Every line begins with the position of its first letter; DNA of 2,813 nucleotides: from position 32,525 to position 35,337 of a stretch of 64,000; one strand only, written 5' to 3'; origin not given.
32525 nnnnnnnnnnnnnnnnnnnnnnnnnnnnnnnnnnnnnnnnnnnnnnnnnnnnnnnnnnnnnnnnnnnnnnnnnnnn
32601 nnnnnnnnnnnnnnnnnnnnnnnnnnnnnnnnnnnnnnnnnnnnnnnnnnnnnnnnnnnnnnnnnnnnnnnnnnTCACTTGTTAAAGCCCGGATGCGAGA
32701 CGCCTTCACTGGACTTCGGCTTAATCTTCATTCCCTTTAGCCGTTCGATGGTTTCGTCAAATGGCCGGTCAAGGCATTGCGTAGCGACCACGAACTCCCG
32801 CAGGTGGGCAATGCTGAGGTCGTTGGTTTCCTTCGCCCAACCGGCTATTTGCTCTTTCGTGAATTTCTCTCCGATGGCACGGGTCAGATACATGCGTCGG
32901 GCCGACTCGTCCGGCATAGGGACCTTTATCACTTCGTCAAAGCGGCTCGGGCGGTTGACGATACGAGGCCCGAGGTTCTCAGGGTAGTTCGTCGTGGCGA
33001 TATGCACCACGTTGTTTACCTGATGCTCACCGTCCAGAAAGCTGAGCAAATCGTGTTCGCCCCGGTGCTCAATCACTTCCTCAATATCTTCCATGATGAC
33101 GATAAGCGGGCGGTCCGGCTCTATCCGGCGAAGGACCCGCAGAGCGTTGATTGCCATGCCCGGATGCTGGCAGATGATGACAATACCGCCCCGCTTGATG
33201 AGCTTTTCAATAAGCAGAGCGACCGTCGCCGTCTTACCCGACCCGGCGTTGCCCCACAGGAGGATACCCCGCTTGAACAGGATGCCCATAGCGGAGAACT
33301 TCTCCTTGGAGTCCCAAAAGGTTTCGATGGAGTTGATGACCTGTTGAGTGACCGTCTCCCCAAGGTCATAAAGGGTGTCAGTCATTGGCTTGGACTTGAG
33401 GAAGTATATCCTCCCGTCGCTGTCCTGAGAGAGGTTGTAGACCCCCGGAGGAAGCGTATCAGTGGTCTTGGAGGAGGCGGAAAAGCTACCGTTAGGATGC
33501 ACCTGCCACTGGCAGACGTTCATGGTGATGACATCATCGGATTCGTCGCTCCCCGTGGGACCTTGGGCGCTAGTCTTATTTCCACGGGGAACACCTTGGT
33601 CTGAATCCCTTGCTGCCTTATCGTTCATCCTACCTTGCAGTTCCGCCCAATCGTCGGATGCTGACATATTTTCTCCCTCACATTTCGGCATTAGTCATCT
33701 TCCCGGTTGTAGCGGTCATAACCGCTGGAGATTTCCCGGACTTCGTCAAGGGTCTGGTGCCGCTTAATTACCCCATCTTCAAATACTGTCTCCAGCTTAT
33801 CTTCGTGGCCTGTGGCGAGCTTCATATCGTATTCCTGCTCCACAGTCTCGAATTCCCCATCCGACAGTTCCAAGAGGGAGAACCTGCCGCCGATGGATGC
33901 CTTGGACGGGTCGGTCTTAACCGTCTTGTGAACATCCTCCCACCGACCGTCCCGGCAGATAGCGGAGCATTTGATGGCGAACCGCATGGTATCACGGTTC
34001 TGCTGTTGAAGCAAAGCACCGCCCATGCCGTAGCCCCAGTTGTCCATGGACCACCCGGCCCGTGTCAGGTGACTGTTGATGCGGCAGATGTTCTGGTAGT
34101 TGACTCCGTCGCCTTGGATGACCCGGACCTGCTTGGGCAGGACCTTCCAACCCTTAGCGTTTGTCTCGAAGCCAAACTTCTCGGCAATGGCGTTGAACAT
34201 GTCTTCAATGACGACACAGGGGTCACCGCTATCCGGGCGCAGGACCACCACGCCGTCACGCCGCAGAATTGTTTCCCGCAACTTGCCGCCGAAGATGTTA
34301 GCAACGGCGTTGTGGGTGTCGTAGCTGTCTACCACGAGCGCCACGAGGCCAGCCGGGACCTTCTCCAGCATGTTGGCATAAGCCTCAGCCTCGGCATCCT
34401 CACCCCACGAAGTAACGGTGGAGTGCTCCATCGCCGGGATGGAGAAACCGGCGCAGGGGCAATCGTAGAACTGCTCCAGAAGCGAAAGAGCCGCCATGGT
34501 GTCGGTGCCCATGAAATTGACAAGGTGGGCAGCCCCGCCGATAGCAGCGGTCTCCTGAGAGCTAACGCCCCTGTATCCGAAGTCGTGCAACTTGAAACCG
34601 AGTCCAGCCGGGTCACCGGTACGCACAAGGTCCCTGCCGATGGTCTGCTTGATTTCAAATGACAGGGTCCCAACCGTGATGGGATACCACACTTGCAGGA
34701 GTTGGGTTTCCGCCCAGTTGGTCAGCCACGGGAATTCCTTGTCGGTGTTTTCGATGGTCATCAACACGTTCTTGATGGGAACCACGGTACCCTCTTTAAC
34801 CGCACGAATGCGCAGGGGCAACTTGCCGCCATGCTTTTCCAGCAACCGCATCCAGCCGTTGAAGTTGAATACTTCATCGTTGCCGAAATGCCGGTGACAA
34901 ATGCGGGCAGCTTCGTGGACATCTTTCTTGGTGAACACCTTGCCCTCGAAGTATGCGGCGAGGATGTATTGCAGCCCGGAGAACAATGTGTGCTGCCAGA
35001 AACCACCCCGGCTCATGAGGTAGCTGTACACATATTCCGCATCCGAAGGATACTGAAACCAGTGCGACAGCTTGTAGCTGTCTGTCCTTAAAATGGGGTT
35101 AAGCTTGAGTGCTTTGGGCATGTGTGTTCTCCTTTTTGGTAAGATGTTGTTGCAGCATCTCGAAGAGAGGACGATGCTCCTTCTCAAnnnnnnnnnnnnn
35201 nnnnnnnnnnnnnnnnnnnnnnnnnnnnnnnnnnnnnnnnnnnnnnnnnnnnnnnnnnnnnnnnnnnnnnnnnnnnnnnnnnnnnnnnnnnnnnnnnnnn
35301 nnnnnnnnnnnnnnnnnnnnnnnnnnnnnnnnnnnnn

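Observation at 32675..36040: Phage-encoded NAD+ salvage pair (NAMPT + NMNAT/Nudix) with adjacent AAA+ ATPase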

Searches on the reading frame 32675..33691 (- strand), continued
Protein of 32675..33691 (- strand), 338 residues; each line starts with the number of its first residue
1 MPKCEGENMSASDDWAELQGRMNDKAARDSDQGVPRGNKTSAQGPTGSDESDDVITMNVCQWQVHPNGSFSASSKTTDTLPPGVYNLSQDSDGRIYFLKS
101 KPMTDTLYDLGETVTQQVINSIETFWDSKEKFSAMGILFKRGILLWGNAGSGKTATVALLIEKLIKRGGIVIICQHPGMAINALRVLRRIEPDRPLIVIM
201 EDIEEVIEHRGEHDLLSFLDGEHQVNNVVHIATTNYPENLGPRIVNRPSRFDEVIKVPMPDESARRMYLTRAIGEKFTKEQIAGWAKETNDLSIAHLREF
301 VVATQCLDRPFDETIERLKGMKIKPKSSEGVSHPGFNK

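Call 62: search_protein_families(library=padloc, proteins=[window:32675-33667:-], max_evalue=0.01)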
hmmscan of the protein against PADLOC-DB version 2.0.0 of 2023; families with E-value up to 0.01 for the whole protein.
window:32675-33667:- (330 aa): 10 families
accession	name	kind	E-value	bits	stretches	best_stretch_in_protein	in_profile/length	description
PDLC02196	IetA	-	6.2e-10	37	2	218-293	221-294/374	-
PDLC02195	IetA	-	5.6e-09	33.8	1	104-155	110-160/395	-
PDLC00915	TRIP13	-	4.8e-07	27.5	1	208-266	169-225/302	TRIP13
PDLC04140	mad8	-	5e-05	20.9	1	134-203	29-115/314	mads_8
PDLC04107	HerA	-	0.003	14.7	1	86-157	121-194/306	-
PDLC04105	HerA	-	0.003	14.2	1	127-158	161-192/576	-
PDLC04099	HerA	-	0.0034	14.7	1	86-158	121-195/214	-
PDLC04101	HerA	-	0.0066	13.2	0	129-157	165-193/400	-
PDLC04106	HerA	-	0.0067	13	1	128-160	171-203/667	-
PDLC05064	PDC-S68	-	0.0091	11.7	0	115-182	684-748/1273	-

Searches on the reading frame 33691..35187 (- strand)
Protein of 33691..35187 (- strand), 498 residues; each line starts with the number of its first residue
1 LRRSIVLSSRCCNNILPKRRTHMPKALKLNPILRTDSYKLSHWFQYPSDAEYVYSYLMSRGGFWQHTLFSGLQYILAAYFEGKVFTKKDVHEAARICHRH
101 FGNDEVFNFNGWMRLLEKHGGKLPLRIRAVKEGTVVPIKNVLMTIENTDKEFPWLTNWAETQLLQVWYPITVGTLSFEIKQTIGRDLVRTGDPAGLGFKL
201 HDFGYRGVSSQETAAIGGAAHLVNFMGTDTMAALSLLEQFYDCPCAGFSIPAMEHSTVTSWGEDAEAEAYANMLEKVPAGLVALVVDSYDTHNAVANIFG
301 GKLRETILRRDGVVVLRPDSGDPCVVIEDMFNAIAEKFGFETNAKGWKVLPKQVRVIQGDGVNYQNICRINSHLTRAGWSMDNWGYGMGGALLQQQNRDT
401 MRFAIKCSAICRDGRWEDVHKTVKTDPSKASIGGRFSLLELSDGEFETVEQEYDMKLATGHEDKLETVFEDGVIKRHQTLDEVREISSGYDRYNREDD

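Call 3: search_protein_families(library=pfam, proteins=[window:33691-35187:-], max_evalue=0.01)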
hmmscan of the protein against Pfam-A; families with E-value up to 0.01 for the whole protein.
window:33691-35187:- (498 aa): 2 families
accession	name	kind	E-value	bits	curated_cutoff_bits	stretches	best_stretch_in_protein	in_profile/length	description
PF04095.22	NAPRTase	-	2.2e-49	168.8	20.8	1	198-441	1-222/239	Nicotinate phosphoribosyltransferase (NAPRTase) family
PF18127.6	NAMPT_N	-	2.4e-31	108.3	25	1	32-127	3-98/98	Nicotinamide phosphoribosyltransferase, N-terminal domain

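Call 4: search_protein_families(library=ncbifam, proteins=[window:33691-35187:-], max_evalue=0.01)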
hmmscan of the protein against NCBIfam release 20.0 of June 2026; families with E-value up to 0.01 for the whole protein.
window:33691-35187:- (498 aa): 5 families
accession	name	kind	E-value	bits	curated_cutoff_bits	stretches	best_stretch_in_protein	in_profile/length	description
NF006629.0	PRK09198.1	equivalog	9.2e-169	562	405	1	27-486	3-460/465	nicotinate phosphoribosyltransferase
NF009131.0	PRK12484.1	equivalog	1.2e-09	37.5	330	1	126-486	93-404/455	nicotinate phosphoribosyltransferase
NF006696.0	PRK09243.1-3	equivalog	6.8e-09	34.9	503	1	127-322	100-267/451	nicotinate phosphoribosyltransferase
NF006694.0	PRK09243.1-1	equivalog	2.1e-05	23.3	663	1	51-322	31-264/485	nicotinate phosphoribosyltransferase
NF006698.0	PRK09243.1-5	equivalog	0.009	14.8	531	0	200-298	162-249/440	nicotinate phosphoribosyltransferase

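Call 5: search_protein_families(library=phrogs, proteins=[window:33691-35187:-], max_evalue=0.001)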
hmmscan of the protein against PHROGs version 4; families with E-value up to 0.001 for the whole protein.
window:33691-35187:- (498 aa): 4 families
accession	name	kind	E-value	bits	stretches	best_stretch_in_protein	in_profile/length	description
phrog_448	-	other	7.2e-149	497.8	1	26-487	10-493/500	nicotinamide phosphoribosyl transferase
phrog_16547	-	other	1.2e-58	199.8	1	30-298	9-301/315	nicotinamide phosphoribosyl transferase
phrog_15800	-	other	4.9e-31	109.4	2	335-486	164-317/322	nicotinamide phosphoribosyl transferase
phrog_12872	-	other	1e-17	65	2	249-327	238-316/547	nicotinamide phosphoribosyl transferase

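Call 8: search_solved_structures(query=window:33691-35187:-, max_evalue=0.001, show_alignments=2)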
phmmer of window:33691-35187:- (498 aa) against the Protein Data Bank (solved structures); distinct sequences matched with E-value up to 0.001: 32.
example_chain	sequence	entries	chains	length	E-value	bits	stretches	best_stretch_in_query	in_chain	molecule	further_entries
7yqo_A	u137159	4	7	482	5.4e-132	444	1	30-485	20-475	Pre-B cell enhancing factor related protein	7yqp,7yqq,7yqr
8igz_A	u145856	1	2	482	6.2e-129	434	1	30-485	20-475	Pre-B cell enhancing factor related protein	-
6tac_A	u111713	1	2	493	3.3e-126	425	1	28-485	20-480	Nicotinamide phosphoribosyltransferase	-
2h3d_A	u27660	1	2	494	3.9e-124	418.1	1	27-485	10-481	Nicotinamide phosphoribosyltransferase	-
7q8t_A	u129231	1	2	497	6e-124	417.5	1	28-485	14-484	Nicotinamide phosphoribosyltransferase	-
2g95_A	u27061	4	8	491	6.3e-124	417.5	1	28-485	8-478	Nicotinamide phosphoribosyltransferase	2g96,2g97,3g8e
2gvl_A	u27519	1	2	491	6.5e-124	417.4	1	28-485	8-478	Nicotinamide phosphoribosyltransferase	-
2h3b_A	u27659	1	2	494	1.4e-123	416.3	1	27-485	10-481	Nicotinamide phosphoribosyltransferase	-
2e5b_A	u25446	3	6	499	4.2e-122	411.4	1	28-485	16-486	Nicotinamide phosphoribosyltransferase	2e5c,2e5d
6ta0_A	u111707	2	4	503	4.4e-122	411.4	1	28-485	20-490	Nicotinamide phosphoribosyltransferase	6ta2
5lx3_A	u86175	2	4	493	4.5e-122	411.3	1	28-485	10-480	Nicotinamide phosphoribosyltransferase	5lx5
7ppe_A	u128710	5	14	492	4.7e-122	411.3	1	28-485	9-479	Nicotinamide phosphoribosyltransferase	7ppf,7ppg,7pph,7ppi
5upe_A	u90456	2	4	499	4.7e-122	411.3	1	28-485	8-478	Nicotinamide phosphoribosyltransferase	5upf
2gvg_A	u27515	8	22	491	4.8e-122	411.2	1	28-485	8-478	Nicotinamide phosphoribosyltransferase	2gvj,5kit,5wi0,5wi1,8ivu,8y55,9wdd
3dgr_A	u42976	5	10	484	4.9e-122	411.2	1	28-485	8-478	Nicotinamide phosphoribosyltransferase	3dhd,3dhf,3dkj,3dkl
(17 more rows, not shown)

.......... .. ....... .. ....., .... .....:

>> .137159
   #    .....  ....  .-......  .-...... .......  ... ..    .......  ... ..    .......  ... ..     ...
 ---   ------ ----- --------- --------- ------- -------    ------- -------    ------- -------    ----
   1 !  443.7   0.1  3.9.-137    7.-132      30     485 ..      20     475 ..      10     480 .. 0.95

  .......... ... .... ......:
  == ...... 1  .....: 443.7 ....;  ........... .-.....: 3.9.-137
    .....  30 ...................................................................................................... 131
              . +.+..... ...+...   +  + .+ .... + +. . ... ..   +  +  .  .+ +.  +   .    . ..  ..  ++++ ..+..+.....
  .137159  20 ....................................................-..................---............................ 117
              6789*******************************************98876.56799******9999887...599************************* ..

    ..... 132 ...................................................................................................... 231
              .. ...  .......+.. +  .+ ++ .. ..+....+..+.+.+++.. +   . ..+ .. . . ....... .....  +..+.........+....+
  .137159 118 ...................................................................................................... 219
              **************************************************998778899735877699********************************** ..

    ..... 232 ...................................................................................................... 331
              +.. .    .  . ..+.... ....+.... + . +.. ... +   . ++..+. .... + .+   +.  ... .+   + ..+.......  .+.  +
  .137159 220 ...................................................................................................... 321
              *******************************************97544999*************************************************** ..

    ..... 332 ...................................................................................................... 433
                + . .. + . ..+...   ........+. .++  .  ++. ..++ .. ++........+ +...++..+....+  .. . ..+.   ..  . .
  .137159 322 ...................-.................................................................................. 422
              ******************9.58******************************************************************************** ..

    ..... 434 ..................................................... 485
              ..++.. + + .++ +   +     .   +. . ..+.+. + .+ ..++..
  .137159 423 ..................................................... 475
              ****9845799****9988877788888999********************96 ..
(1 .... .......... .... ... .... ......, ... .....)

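Call 12: search_dna_similar(query=window:33691-35121:-, collection=phages, mode=protein, max_rows=25)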
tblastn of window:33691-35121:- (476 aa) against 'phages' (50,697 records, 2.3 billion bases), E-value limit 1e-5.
Records with a match: 2019; places in all: 2023; records where one place covers at least 80% of the query: 1742.
Best place of each record, by identity: <60% 2019.
By first word of the organism name: Vibrio 230; Klebsiella 200; Pseudomonas 198; Staphylococcus 198; Escherichia 189; Salmonella 128; Mycobacterium 104; Aeromonas 96; Bacillus 84; Listeria 55; and 68 more.
By host as written in the record: - 253; Klebsiella pneumoniae 93; Staphylococcus aureus 82; Mycobacterium smegmatis mc2 155 65; Pseudomonas aeruginosa 55; Escherichia coli 51; Listeria monocytogenes 44; Vibrio harveyi BAA-1116 36; and 507 more.
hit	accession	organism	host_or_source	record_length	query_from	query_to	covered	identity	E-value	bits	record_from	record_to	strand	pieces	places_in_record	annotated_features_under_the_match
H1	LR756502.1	uncultured phage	metagenomic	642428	8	463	96%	48.2%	8e-128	414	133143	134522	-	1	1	record has no annotation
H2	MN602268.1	Bacteriophage DSS3_MAL1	-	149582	7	469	97%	47.5%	6e-123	400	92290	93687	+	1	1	putative nicotinate phosphoribosyltransferase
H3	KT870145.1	Roseobacter phage DSS3P8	Ruegeria pomeroyi DSS-3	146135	7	452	94%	49.1%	3e-125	407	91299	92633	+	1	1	nicotinamide phosphoribosyltransferase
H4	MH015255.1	Ruegeria phage vB_RpoS-V10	Ruegeria pomeroyi DSS-3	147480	7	452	94%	49.1%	9e-125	405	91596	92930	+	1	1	nicotinate phosphoribosyltransferase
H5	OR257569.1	Ruegeria phage RpAliso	Ruegeria pomeroyi DSS-3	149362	7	463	96%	47.6%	3e-118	387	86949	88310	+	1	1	nicotinamide phosphoribosyltransferase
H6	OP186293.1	Rhodobacter phage RcXuper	Rhodobacter capsulatus YW1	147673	7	463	96%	47.4%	2e-120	393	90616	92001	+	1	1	nicotinamide phosphoribosyltransferase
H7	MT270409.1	Phaeobacter phage MD18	Phaeobacter inhibens DSM 17395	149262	7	463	96%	47.3%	3e-120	393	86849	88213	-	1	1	nicotinamide phosphoribosyltransferase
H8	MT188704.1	Mesorhizobium phage Cp1R7A-A1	Mesorhizobium loti R7ANS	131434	7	463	96%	46.7%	4e-117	384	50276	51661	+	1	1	nicotinamide phosphoribosyl transferase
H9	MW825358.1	Xanthomonas phage vB_XciM_LucasX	Xanthomonas citri 306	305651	8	462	96%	46.5%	5e-119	389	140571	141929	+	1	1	nicotinamide phosphoribosyltransferase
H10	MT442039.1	Vibrio phage vB_ValS_X1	Vibrio alginolyticus NBRC 15630 = ATCC ...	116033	8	473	98%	45.3%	5e-115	378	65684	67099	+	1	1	nicotinamide phosphoribosyl transferase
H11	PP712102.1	Vibrio phage VB_Vhy_SJ1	Vibrio hyugaensis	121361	8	473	98%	45.3%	6e-115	377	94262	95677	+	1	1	record has no annotation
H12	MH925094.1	Vibrio phage VspSw_1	Vibrio sp.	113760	8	473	98%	45.3%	9e-115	377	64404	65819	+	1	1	nicotinamide phosphoribosyltransferase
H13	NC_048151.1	Vibrio phage VspSw_1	Vibrio sp.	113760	8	473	98%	45.3%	9e-115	377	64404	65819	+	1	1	nicotinamide phosphoribosyl transferase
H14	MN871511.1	Vibrio phage vspsw1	Vibrio.sp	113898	8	473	98%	45.3%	9e-115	377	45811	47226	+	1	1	record has no annotation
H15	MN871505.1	Vibrio phage ValDsh2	V.alginolyticus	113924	8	473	98%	45.3%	9e-115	377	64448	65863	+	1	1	record has no annotation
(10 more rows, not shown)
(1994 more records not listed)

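Call 62: search_protein_families(library=padloc, proteins=[window:33691-35121:-], max_evalue=0.01)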
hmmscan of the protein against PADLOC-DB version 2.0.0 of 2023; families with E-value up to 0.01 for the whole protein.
window:33691-35121:- (476 aa): 0 families

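Call 63: search_dna_similar(query=window:33691-35121:-, collection=phages, mode=protein, max_rows=60, rows=spread)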
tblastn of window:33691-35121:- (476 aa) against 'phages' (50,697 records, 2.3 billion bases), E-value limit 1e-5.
Records with a match: 2019; places in all: 2023; records where one place covers at least 80% of the query: 1742.
Best place of each record, by identity: <60% 2019.
By first word of the organism name: Vibrio 230; Klebsiella 200; Pseudomonas 198; Staphylococcus 198; Escherichia 189; Salmonella 128; Mycobacterium 104; Aeromonas 96; Bacillus 84; Listeria 55; and 68 more.
By host as written in the record: - 253; Klebsiella pneumoniae 93; Staphylococcus aureus 82; Mycobacterium smegmatis mc2 155 65; Pseudomonas aeruginosa 55; Escherichia coli 51; Listeria monocytogenes 44; Vibrio harveyi BAA-1116 36; and 507 more.
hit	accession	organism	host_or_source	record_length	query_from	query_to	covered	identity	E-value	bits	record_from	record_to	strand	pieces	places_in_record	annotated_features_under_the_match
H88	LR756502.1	uncultured phage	metagenomic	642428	8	463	96%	48.2%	8e-128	414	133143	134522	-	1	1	record has no annotation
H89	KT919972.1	Vibrio phage phi-Grn1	Vibrio alginolyticus V1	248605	5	465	97%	44.1%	6e-116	380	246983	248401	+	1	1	bifunctional NMN adenylyltransferase/nudix hydrolase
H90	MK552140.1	Burkholderia phage BcepSaruman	Burkholderia cenocepacia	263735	5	462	96%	43.6%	2e-100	335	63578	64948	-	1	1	nicotinate phosphoribosyltransferase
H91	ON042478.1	Aeromonas phage AhFM11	hypervirulent Aeromonas hydrophila Hyp ...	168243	1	453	95%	41.4%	2e-96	324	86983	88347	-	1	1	hypothetical protein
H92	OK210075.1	Citrobacter phage KKP_3664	Citrobacter freundii KKP 3655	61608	6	465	97%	39.6%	4e-90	306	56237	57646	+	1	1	hypothetical protein (x2)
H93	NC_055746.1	Aeromonas phage 50AhydR13PP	Aeromonas hydrophila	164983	10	426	88%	43.1%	5e-94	317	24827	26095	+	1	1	nicotinamide phosphoribosyl transferase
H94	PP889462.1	Klebsiella phage phi1_146007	Klebsiella pneumoniae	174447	6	462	96%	39.1%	7e-82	282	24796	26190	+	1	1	nicotinamide phosphoribosyl transferase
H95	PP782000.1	Klebsiella phage vB_KpnM_KP1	Klebsiella pneumoniae ATCC 13883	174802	6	462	96%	39.1%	7e-82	282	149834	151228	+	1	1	nicotinamide phosphoribosyl transferase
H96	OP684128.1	Klebsiella phage pR7_1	Klebsiella pneumoniae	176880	6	462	96%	39.1%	7e-82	282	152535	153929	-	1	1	hypothetical protein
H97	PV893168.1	Enterobacter phage BHU20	Klebsiella aerogenes (basionym: ...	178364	10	463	95%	38.9%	1e-89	305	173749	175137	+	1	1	record has no annotation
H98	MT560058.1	Pectobacterium phage POP12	Pectobacterium carotovorum subsp. ...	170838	10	462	95%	38.1%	1e-82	284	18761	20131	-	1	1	nicotinate phosphoribosyltransferase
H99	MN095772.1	Stenotrophomonas phage Moby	Stenotrophomonas maltophilia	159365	8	414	86%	40.8%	2e-76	266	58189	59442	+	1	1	nicotinate phosphoribosyltransferase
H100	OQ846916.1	Alicyclobacillus phage KKP_3916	Alicyclobacillus acidoterrestris strain ...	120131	7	467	97%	35.5%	2e-70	249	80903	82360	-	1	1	hypothetical protein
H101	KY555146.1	Caulobacter phage Ccr32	Caulobacter crescentus NA1000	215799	2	469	98%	34.4%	2e-68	243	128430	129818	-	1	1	nicotinamide phosphoribosyltransferase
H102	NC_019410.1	Caulobacter virus Karma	Caulobacter crescentus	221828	2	469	98%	34.2%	1e-67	240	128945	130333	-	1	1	nicotinamide phosphoribosyl transferase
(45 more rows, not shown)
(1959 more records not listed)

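Call 64: get_annotated_region(hit=H89, flank=5000)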
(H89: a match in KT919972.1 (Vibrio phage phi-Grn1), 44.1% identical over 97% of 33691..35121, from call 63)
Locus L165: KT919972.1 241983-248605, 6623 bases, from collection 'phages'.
description: Vibrio phage phi-Grn1, complete genome.
organism: Vibrio phage phi-Grn1 (NCBI taxid 1747713)
taxonomy: Viruses; Duplodnaviria; Heunggongvirae; Uroviricota; Caudoviricetes; Straboviridae; Schizotequatrovirus; Schizotequatrovirus valkk3
host: Vibrio alginolyticus V1; source: coastal water, Creta island; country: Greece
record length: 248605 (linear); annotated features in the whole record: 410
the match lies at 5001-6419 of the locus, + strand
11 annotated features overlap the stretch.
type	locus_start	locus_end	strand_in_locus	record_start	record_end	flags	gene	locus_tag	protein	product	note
CDS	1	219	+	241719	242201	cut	-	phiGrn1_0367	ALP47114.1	hypothetical protein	-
CDS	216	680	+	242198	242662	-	-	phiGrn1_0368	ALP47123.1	hypothetical protein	-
CDS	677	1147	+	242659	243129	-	-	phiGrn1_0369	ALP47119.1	hypothetical protein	-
CDS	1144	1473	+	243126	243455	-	-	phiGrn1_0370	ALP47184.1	hypothetical protein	-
CDS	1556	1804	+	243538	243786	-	-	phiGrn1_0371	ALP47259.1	hypothetical protein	-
CDS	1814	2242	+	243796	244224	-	-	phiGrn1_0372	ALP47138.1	hypothetical protein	-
CDS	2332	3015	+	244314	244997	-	-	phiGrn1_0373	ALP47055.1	hypothetical protein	-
CDS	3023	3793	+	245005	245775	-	-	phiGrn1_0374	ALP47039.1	hypothetical protein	-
CDS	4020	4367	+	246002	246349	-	-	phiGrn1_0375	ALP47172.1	hypothetical protein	-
CDS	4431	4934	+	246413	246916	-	-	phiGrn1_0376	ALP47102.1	hypothetical protein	-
CDS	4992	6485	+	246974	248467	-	-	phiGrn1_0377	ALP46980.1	bifunctional NMN adenylyltransferase/nudix hydrolase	-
